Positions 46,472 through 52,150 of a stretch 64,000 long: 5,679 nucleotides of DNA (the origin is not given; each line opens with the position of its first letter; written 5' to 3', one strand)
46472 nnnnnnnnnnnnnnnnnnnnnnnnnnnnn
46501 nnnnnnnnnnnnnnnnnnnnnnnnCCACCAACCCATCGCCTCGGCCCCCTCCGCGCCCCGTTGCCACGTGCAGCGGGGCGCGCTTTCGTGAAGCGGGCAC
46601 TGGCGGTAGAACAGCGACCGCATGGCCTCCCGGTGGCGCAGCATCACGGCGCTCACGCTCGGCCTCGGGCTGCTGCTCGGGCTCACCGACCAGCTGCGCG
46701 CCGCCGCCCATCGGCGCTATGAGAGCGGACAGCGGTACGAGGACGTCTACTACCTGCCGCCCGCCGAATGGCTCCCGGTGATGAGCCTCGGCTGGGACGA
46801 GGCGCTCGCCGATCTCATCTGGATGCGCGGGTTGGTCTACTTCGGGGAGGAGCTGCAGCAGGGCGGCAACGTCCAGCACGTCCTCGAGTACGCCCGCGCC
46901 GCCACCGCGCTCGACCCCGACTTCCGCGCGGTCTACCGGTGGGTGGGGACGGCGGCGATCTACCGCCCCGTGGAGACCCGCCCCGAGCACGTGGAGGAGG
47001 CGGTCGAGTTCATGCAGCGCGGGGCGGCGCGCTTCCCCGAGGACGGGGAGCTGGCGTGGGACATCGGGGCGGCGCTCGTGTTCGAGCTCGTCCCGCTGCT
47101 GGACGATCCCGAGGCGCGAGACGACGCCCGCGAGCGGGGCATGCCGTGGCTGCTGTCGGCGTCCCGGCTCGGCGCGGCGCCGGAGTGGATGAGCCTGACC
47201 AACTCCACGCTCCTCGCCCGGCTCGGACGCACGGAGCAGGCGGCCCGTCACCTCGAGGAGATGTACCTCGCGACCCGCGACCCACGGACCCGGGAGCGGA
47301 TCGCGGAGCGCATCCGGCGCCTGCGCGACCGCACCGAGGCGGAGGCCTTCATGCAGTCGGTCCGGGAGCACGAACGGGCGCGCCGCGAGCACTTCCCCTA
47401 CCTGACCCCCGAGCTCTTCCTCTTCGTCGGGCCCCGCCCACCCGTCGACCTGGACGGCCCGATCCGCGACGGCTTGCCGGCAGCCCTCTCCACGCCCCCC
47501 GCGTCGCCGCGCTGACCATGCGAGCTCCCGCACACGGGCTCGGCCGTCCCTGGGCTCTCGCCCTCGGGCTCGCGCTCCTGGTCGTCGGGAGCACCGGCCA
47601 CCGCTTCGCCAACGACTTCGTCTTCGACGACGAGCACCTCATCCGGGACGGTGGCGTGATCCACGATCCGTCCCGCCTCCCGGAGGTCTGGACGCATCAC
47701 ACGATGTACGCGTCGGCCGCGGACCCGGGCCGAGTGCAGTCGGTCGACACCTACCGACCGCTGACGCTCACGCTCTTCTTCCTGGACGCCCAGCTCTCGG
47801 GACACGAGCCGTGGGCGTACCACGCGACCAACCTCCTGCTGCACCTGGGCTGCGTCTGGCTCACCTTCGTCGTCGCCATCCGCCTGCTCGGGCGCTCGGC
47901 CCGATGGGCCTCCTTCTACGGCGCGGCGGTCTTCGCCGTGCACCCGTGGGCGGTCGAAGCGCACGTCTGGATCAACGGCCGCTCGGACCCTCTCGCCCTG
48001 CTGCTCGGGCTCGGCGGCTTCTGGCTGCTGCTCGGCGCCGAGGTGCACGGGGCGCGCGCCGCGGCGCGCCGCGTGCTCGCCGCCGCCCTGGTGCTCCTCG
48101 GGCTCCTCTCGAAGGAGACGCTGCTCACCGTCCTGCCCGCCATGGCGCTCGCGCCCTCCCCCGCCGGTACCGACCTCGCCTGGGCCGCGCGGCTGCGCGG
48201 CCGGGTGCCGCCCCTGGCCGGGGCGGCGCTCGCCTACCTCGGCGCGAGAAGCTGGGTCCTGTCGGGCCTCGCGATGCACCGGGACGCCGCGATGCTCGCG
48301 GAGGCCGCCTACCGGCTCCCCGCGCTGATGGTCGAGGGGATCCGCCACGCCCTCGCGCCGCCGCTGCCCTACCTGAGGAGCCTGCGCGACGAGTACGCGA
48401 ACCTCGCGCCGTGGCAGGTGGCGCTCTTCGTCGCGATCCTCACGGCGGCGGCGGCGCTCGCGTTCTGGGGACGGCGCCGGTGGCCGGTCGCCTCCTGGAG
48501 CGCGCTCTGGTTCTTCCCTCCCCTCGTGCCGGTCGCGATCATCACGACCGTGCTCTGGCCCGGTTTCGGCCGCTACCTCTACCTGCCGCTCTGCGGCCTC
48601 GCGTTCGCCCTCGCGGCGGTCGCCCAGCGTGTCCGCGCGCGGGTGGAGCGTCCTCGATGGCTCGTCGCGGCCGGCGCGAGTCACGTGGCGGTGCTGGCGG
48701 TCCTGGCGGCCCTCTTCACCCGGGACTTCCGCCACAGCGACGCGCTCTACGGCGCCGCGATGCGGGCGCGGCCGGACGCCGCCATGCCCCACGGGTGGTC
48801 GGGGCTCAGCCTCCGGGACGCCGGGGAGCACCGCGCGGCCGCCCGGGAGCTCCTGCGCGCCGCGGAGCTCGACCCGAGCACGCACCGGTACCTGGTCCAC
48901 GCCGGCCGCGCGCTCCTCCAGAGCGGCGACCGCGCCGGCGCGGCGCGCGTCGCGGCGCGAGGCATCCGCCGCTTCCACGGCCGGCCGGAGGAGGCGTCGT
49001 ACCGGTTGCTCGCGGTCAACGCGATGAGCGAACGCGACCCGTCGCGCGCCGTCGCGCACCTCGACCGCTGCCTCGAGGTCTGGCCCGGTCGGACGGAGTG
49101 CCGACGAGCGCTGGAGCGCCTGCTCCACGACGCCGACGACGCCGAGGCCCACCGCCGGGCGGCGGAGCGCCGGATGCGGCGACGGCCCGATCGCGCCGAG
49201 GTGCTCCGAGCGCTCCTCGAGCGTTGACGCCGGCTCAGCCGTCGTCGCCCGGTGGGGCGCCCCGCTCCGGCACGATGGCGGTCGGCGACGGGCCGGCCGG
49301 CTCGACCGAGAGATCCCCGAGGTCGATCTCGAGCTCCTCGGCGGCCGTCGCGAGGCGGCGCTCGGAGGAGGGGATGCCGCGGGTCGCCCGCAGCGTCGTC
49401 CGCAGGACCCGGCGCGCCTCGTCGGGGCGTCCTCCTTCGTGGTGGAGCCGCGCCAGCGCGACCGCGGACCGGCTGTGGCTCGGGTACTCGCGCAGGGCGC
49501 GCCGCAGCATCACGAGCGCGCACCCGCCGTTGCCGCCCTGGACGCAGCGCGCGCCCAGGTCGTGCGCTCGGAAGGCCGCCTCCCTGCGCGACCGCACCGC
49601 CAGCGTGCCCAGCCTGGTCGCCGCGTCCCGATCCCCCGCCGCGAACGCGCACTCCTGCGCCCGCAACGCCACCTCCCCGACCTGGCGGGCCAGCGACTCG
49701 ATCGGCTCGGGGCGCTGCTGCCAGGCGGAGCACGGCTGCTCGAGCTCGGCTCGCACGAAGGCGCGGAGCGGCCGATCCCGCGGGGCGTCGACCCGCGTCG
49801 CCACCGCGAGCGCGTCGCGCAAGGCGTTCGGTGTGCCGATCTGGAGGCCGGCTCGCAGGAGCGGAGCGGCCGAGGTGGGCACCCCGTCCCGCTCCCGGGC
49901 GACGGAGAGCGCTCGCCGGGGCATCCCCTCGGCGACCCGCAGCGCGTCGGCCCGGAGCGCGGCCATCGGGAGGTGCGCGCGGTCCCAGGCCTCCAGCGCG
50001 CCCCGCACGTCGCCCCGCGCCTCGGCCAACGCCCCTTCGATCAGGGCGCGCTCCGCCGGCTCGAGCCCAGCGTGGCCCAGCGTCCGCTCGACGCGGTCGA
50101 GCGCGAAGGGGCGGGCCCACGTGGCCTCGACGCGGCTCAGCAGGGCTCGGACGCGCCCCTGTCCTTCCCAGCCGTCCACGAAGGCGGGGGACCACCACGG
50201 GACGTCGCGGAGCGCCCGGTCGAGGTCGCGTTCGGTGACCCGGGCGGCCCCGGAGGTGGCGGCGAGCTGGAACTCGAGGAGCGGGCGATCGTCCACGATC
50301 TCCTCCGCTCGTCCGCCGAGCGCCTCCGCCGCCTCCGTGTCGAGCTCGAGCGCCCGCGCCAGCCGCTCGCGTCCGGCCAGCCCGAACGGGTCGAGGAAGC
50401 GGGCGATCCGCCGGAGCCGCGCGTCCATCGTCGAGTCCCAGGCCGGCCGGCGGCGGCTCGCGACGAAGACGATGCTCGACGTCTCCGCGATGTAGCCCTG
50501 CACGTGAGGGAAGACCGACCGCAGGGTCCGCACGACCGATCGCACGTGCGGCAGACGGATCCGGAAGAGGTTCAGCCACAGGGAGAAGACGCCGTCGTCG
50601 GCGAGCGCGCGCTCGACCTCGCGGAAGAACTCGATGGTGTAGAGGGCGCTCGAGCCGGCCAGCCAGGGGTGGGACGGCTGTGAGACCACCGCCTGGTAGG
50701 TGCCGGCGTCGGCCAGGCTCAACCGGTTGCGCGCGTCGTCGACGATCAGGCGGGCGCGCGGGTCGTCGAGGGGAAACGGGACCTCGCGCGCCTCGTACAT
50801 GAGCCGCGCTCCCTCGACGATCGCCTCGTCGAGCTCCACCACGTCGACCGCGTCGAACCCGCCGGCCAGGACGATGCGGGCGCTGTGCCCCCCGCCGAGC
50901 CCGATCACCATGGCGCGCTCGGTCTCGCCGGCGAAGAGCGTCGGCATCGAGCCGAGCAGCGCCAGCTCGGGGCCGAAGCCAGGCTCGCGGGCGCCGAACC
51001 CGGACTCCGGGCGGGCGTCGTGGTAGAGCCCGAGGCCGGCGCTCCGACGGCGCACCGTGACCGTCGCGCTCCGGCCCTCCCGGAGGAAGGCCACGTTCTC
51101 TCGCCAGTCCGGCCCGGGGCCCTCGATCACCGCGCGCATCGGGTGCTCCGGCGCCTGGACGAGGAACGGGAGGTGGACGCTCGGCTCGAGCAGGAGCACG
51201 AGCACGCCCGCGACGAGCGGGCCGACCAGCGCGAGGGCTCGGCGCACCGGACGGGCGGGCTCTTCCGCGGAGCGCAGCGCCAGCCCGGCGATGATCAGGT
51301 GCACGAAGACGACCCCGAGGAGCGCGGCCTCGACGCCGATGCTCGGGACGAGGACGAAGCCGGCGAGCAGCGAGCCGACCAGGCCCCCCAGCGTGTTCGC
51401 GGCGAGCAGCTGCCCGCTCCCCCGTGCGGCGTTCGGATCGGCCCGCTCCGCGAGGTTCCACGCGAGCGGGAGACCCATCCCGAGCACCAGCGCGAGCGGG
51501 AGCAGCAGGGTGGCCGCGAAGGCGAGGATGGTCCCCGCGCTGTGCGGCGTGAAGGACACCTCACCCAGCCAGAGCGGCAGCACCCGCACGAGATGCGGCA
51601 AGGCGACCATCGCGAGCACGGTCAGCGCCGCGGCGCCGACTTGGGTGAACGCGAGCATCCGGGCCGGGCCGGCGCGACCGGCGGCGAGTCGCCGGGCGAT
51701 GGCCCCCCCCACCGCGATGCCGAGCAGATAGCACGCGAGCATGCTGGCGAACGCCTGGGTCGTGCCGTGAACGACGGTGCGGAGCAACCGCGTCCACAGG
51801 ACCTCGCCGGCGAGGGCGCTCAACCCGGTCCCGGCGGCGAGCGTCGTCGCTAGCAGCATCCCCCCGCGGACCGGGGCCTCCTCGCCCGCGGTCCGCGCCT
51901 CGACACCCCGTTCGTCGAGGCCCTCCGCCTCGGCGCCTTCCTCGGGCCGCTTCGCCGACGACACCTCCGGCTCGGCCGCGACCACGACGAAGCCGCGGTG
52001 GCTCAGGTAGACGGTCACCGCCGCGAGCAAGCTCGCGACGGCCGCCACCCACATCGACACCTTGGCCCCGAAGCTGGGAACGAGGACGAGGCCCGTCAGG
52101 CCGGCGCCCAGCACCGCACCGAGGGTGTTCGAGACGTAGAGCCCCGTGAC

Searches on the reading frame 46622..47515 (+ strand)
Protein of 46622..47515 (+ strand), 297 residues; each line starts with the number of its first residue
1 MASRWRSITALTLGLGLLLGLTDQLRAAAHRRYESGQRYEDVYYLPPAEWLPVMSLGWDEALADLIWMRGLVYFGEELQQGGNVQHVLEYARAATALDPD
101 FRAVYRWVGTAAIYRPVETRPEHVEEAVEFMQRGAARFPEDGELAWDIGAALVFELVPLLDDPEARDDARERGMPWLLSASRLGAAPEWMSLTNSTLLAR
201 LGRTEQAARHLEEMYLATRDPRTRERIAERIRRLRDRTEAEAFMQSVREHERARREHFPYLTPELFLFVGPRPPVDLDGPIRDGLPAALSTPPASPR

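Call 6: search_protein_families(library=pfam, proteins=[window:46622-47515:+], max_evalue=0.01)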
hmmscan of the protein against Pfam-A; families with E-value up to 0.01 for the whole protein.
window:46622-47515:+ (297 aa): 2 families
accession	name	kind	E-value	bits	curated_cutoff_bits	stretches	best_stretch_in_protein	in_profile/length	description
PF13428.12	TPR_14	-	0.0031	18.5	23.5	0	73-106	6-39/44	Tetratricopeptide repeat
PF07719.23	TPR_2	-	0.0039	17.6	27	0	73-100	6-33/34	Tetratricopeptide repeat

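Call 7: search_protein_families(library=ncbifam, proteins=[window:46622-47515:+], max_evalue=0.01)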
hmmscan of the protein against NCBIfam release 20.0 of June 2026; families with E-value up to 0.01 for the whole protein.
window:46622-47515:+ (297 aa): 0 families

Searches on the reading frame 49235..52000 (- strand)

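Call 52: search_protein_families(library=pfam, proteins=[window:49235-52000:-], max_evalue=0.00001)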
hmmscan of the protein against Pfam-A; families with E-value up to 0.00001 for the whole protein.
window:49235-52000:- (921 aa): 2 families
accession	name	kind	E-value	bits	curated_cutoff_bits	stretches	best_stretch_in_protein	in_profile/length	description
PF01564.23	Spermine_synth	-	1.7e-13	51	22.9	1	349-505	8-161/186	Spermine/spermidine synthase domain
PF14559.12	TPR_19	-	3.3e-06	27.8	25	1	828-874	10-56/68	Tetratricopeptide repeat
